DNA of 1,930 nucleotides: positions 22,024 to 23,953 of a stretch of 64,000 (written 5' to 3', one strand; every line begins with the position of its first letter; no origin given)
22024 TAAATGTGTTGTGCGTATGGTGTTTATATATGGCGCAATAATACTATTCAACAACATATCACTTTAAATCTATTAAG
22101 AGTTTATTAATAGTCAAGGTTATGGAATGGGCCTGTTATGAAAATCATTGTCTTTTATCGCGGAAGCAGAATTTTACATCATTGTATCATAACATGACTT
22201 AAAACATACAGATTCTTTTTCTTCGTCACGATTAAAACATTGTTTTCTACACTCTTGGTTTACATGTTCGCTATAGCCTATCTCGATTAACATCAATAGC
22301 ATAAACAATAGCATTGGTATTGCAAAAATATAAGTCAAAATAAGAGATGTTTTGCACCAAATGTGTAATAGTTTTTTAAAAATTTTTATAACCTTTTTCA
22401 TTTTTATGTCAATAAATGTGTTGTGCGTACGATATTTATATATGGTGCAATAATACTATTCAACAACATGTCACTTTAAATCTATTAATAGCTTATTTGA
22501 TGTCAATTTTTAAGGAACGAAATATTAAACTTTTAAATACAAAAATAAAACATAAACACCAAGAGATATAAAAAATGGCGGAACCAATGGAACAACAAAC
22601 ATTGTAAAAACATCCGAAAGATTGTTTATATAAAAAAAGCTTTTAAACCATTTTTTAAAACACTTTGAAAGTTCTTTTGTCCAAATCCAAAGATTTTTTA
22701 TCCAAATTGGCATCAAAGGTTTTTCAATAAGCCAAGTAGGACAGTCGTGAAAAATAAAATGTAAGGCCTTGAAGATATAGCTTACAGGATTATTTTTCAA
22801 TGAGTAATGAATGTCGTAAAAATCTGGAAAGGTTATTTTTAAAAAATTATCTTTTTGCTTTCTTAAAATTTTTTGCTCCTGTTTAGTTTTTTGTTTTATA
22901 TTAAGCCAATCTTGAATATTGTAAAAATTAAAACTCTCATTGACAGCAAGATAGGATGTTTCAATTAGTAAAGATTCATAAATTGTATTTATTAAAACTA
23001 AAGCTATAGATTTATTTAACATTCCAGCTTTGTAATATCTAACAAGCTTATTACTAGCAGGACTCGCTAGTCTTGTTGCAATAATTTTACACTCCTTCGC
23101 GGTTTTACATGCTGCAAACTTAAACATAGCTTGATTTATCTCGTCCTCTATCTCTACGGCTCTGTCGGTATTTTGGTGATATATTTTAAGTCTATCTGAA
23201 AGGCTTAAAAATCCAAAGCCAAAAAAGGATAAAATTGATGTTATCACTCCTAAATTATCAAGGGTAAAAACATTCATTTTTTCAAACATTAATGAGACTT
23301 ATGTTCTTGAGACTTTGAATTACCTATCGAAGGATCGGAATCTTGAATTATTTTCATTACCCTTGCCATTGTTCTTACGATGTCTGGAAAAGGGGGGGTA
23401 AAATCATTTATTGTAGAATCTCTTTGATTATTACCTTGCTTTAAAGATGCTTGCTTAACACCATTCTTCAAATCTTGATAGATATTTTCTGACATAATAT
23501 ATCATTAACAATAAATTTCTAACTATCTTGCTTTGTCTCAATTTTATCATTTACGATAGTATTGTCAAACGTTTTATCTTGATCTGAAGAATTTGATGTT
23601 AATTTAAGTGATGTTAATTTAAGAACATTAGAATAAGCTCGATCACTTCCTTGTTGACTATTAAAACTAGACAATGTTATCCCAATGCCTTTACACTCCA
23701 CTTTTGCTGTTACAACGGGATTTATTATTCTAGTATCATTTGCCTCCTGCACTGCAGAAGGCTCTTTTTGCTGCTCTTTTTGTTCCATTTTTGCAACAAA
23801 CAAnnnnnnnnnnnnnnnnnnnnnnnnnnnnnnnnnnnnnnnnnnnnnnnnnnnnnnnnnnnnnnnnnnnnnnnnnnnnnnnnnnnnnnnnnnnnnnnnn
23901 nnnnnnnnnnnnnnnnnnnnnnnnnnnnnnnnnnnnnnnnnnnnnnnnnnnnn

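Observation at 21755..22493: Tandem cassette of twin-CX3C mini-proteins with identical leader/TM and hypervariable C-terminal hairpins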

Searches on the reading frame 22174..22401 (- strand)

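Call 8: search_protein_families(library=pfam, proteins=[window:22174-22401:-], max_evalue=0.1)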
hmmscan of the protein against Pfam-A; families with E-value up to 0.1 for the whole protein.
window:22174-22401:- (75 aa): 0 families

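Call 18: search_protein_families(library=ncbifam, proteins=[window:22174-22401:-], max_evalue=0.1)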
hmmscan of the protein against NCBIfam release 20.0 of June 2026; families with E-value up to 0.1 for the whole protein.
window:22174-22401:- (75 aa): 0 families

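Call 81: search_protein_families(library=pfam, proteins=[L001:3731-4357:+, L001:3409-3708:+], max_evalue=0.01)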
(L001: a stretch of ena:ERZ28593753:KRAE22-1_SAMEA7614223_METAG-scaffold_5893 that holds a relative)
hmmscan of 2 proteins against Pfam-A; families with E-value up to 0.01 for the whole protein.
L001:3731-4357:+ (209 aa): 0 families

L001:3409-3708:+ (100 aa): 1 family
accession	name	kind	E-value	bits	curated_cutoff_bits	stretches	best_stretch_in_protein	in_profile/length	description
PF01679.22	Pmp3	-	0.0041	17.5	22.9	1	44-65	26-47/49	Proteolipid membrane potential modulator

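Call 95: search_protein_families(library=phrogs, proteins=[window:22174-22401:-], max_evalue=0.001)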
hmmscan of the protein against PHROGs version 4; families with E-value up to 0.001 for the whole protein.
window:22174-22401:- (75 aa): 0 families

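Call 96: search_protein_families(library=padloc, proteins=[window:22174-22401:-], max_evalue=0.01)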
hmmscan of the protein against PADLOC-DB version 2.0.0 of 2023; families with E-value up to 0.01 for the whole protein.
window:22174-22401:- (75 aa): 0 families

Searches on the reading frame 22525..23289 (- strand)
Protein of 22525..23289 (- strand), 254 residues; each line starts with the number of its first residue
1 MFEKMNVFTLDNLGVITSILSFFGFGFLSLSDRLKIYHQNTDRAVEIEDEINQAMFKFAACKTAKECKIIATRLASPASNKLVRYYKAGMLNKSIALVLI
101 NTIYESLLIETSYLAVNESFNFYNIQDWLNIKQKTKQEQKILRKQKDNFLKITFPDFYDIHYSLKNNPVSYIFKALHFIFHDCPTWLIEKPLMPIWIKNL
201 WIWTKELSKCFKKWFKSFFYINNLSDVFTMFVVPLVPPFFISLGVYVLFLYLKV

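Call 8: search_protein_families(library=pfam, proteins=[window:22525-23289:-], max_evalue=0.1)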
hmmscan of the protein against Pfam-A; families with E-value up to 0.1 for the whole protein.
window:22525-23289:- (254 aa): 0 families

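Call 18: search_protein_families(library=ncbifam, proteins=[window:22525-23289:-], max_evalue=0.1)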
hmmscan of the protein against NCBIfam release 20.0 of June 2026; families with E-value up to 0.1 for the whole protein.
window:22525-23289:- (254 aa): 0 families

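Call 81: search_protein_families(library=pfam, proteins=[L001:3731-4357:+, L001:3409-3708:+], max_evalue=0.01)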
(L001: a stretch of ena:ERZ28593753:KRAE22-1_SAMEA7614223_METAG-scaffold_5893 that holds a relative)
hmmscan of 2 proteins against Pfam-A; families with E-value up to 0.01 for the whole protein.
L001:3731-4357:+ (209 aa): 0 families

L001:3409-3708:+ (100 aa): 1 family
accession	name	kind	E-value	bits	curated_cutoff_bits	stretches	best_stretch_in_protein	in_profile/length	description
PF01679.22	Pmp3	-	0.0041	17.5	22.9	1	44-65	26-47/49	Proteolipid membrane potential modulator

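Call 95: search_protein_families(library=phrogs, proteins=[window:22525-23289:-], max_evalue=0.001)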
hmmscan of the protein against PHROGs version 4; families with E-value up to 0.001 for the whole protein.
window:22525-23289:- (254 aa): 0 families

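Call 96: search_protein_families(library=padloc, proteins=[window:22525-23289:-], max_evalue=0.01)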
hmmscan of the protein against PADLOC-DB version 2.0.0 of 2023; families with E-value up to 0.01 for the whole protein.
window:22525-23289:- (254 aa): 0 families

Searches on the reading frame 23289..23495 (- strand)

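Call 8: search_protein_families(library=pfam, proteins=[window:23289-23495:-], max_evalue=0.1)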
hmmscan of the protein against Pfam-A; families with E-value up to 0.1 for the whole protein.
window:23289-23495:- (68 aa): 0 families

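Call 18: search_protein_families(library=ncbifam, proteins=[window:23289-23495:-], max_evalue=0.1)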
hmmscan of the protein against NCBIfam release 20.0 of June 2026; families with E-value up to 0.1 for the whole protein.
window:23289-23495:- (68 aa): 0 families

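Call 81: search_protein_families(library=pfam, proteins=[L001:3731-4357:+, L001:3409-3708:+], max_evalue=0.01)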
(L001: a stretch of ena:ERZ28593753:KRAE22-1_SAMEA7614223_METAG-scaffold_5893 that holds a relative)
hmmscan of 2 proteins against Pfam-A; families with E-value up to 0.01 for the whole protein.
L001:3731-4357:+ (209 aa): 0 families

L001:3409-3708:+ (100 aa): 1 family
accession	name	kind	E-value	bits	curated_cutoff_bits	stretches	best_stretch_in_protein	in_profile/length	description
PF01679.22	Pmp3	-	0.0041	17.5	22.9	1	44-65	26-47/49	Proteolipid membrane potential modulator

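Call 96: search_protein_families(library=padloc, proteins=[window:23289-23495:-], max_evalue=0.01)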
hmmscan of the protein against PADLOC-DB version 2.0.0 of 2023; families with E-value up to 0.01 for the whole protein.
window:23289-23495:- (68 aa): 0 families

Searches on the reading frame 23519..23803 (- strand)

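Call 8: search_protein_families(library=pfam, proteins=[window:23519-23803:-], max_evalue=0.1)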
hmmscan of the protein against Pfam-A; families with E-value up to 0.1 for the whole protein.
window:23519-23803:- (94 aa): 1 family
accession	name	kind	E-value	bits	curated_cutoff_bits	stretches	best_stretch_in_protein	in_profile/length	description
PF20877.2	Anoctamin_N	-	0.0031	18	27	1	8-45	79-116/123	Alpha-beta plait domain in TMEM16 lipid scramblase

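Call 18: search_protein_families(library=ncbifam, proteins=[window:23519-23803:-], max_evalue=0.1)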
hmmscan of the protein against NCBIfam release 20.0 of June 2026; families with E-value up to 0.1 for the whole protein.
window:23519-23803:- (94 aa): 1 family
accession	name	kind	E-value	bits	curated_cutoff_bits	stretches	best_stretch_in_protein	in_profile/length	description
NF010076.0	PRK13557.1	subfamily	0.0089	14.5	631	1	24-82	342-404/540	histidine kinase famiy protein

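Call 81: search_protein_families(library=pfam, proteins=[L001:3731-4357:+, L001:3409-3708:+], max_evalue=0.01)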
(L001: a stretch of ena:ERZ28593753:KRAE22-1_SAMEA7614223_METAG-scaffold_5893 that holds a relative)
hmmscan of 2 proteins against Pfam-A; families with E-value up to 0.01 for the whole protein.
L001:3731-4357:+ (209 aa): 0 families

L001:3409-3708:+ (100 aa): 1 family
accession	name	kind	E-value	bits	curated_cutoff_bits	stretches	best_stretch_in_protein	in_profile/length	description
PF01679.22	Pmp3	-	0.0041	17.5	22.9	1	44-65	26-47/49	Proteolipid membrane potential modulator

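Call 96: search_protein_families(library=padloc, proteins=[window:23519-23803:-], max_evalue=0.01)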
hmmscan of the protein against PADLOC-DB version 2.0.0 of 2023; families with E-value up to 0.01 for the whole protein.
window:23519-23803:- (94 aa): 0 families
